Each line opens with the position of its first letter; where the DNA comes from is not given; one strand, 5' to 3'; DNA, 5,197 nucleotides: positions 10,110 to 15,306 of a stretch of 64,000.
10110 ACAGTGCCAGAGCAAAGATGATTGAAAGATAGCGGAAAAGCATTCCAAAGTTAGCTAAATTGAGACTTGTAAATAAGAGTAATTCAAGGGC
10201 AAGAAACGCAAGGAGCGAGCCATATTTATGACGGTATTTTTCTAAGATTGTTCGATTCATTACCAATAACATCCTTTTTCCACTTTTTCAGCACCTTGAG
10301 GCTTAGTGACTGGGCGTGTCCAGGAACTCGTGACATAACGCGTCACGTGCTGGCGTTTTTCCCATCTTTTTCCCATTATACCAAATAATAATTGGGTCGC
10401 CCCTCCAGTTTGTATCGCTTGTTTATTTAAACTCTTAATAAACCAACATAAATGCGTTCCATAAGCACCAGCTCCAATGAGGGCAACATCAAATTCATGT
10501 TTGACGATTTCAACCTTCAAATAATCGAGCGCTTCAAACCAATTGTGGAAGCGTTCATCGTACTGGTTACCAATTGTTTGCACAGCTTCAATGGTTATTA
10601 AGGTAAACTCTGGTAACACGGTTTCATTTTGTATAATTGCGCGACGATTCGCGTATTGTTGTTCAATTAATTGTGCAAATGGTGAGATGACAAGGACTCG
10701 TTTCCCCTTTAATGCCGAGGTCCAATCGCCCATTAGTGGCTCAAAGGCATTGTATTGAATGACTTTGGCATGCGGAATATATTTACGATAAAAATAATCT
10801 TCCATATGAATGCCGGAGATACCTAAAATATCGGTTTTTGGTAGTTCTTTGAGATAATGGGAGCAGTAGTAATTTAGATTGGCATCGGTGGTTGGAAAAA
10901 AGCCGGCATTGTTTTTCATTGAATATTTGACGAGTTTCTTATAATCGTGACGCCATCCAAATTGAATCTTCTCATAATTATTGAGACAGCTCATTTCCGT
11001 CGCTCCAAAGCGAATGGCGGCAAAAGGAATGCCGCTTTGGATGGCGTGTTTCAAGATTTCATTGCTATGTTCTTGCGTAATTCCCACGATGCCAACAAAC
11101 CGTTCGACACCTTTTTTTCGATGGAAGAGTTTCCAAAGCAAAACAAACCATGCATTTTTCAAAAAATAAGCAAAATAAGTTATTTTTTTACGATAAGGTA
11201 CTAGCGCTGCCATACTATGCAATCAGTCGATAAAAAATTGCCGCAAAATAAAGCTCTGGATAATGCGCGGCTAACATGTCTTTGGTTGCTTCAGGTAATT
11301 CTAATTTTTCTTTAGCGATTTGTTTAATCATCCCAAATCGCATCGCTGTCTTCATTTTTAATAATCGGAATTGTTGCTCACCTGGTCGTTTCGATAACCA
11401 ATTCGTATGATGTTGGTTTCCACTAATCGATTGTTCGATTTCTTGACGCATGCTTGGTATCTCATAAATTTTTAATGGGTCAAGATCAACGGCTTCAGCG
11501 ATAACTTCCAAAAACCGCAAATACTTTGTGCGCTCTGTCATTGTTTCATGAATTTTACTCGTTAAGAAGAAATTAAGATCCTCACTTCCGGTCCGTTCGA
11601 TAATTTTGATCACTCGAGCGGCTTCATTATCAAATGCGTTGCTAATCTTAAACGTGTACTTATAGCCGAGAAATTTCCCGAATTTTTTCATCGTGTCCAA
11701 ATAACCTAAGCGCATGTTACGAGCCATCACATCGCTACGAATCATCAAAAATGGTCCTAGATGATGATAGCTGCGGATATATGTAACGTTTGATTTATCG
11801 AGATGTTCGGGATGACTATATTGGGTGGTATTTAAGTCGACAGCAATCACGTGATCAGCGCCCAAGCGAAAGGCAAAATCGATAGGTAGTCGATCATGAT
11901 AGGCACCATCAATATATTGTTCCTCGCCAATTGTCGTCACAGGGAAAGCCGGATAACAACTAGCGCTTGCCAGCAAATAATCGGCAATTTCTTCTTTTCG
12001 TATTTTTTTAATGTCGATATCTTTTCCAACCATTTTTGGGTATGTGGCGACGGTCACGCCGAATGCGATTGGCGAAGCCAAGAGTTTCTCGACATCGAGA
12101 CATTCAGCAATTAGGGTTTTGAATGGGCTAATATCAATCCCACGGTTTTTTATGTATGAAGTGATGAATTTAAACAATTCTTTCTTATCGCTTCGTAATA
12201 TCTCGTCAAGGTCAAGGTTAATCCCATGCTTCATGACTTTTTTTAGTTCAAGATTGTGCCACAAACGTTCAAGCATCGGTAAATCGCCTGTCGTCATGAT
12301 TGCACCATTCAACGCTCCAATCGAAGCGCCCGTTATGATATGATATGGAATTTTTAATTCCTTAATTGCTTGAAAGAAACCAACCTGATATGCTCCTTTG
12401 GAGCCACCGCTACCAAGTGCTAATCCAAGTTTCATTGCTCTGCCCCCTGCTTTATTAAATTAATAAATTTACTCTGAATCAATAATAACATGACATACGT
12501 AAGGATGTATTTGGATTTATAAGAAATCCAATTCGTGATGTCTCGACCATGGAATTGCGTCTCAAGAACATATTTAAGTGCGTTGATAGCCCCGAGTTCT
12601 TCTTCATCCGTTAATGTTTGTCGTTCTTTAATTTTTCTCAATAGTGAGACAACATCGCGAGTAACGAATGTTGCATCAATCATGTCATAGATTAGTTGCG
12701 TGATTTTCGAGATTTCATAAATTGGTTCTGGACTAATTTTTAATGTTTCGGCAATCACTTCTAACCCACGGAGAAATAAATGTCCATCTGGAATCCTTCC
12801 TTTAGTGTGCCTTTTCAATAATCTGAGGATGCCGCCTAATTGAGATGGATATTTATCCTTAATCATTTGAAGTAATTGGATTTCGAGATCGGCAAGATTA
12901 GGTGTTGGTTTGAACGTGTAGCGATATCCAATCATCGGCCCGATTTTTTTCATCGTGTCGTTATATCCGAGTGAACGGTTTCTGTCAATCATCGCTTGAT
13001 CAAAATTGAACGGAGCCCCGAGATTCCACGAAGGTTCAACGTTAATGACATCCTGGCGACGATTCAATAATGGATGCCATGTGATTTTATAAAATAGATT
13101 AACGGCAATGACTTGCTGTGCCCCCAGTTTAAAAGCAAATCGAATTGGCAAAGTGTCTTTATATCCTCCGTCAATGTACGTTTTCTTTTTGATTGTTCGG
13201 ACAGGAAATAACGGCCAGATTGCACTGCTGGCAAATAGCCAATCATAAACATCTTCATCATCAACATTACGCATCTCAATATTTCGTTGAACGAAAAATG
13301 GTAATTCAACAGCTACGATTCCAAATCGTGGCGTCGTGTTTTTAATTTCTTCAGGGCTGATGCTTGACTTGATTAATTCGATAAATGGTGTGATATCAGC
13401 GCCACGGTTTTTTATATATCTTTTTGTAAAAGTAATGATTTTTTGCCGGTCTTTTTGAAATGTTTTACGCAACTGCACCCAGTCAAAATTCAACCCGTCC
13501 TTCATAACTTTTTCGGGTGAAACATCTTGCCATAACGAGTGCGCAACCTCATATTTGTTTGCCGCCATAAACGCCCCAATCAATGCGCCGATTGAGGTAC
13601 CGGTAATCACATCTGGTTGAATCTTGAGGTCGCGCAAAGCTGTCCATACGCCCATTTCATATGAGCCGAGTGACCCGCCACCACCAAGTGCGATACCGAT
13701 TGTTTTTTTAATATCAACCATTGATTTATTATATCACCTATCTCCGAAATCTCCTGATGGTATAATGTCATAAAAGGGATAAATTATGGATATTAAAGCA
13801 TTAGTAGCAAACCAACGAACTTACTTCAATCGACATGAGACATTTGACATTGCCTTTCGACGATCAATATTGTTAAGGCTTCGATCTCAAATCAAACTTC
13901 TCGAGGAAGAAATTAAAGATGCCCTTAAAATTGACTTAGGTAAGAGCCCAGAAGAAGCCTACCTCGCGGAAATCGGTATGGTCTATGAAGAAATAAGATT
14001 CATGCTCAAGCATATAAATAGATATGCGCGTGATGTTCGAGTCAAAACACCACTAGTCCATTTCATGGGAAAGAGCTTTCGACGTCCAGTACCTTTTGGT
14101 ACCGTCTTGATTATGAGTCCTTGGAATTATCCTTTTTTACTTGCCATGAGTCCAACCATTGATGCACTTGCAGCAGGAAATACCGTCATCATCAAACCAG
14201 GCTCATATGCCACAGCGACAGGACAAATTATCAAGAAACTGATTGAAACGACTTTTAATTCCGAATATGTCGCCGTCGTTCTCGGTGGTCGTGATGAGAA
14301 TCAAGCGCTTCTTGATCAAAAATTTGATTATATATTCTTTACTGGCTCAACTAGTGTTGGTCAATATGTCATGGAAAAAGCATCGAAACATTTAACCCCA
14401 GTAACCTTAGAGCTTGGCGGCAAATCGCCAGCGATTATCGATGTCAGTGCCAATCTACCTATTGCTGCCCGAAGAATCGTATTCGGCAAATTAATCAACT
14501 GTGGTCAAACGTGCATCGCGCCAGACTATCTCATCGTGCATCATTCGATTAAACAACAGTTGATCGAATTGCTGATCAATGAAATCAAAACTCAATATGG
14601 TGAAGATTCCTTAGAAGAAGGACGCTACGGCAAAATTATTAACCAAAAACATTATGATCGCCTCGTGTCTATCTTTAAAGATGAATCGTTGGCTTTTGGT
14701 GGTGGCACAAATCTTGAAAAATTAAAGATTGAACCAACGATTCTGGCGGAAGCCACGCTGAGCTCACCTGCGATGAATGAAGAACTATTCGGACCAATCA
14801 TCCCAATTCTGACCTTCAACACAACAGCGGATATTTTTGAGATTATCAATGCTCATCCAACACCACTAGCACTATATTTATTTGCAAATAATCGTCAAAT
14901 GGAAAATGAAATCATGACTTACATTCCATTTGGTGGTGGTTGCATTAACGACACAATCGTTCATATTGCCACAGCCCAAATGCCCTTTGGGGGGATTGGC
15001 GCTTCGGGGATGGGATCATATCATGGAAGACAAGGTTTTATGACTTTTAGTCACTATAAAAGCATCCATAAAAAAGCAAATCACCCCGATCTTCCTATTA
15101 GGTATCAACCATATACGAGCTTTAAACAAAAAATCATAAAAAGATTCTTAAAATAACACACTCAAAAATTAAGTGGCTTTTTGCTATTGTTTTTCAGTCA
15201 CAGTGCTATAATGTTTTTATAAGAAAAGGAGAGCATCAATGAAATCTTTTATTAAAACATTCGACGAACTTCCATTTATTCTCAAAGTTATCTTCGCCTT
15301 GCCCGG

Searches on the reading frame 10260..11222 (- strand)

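Call 89: search_protein_families(library=pfam, proteins=[window:10260-11222:-], max_evalue=0.000001)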
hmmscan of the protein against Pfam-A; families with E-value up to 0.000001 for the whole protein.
window:10260-11222:- (320 aa): 1 family
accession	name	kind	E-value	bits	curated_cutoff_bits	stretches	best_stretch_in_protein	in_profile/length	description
PF22882.2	GT-D-like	-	5.3e-08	32.9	27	0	55-277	8-208/210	GT-D fold-like domain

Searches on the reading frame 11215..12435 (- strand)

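Call 89: search_protein_families(library=pfam, proteins=[window:11215-12435:-], max_evalue=0.000001)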
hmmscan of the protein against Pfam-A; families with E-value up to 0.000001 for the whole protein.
window:11215-12435:- (406 aa): 1 family
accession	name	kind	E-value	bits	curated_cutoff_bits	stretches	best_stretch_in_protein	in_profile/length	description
PF01734.28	Patatin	-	7e-24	85.5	27.7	1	5-188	1-190/191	Patatin-like phospholipase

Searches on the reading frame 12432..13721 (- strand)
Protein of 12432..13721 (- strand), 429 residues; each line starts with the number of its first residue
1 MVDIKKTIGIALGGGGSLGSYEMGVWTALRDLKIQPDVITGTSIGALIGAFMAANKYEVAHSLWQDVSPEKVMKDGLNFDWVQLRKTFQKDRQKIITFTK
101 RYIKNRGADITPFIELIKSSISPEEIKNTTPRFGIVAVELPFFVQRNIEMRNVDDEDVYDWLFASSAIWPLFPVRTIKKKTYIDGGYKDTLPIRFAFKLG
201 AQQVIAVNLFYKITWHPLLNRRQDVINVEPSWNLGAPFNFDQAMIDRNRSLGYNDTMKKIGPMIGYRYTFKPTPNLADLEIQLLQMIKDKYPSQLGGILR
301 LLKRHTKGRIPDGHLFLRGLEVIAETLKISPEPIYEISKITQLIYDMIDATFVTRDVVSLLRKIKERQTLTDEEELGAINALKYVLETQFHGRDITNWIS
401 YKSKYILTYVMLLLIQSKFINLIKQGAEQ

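Call 89: search_protein_families(library=pfam, proteins=[window:12432-13721:-], max_evalue=0.000001)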
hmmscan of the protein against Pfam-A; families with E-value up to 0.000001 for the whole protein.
window:12432-13721:- (429 aa): 1 family
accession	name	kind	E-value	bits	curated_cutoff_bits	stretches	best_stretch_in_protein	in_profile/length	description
PF01734.28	Patatin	-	1.7e-28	100.6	27.7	1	11-196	2-190/191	Patatin-like phospholipase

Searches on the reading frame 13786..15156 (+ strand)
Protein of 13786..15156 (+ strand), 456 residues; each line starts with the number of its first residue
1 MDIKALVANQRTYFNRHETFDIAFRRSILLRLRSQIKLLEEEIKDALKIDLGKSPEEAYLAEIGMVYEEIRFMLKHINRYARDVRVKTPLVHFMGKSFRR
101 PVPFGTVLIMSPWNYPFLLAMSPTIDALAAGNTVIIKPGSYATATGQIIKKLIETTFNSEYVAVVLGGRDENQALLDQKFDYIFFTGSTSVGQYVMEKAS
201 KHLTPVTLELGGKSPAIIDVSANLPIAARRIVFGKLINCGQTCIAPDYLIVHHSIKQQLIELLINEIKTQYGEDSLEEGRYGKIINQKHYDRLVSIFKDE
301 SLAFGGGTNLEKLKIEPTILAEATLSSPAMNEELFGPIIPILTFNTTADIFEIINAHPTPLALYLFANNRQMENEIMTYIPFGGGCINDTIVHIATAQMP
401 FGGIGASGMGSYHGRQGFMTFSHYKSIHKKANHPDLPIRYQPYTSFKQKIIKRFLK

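Call 89: search_protein_families(library=pfam, proteins=[window:13786-15156:+], max_evalue=0.000001)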
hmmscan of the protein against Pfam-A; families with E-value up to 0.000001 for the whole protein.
window:13786-15156:+ (456 aa): 1 family
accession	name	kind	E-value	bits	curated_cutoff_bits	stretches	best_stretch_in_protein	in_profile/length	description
PF00171.27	Aldedh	-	1.9e-84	284.3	23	1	2-427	30-461/461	Aldehyde dehydrogenase family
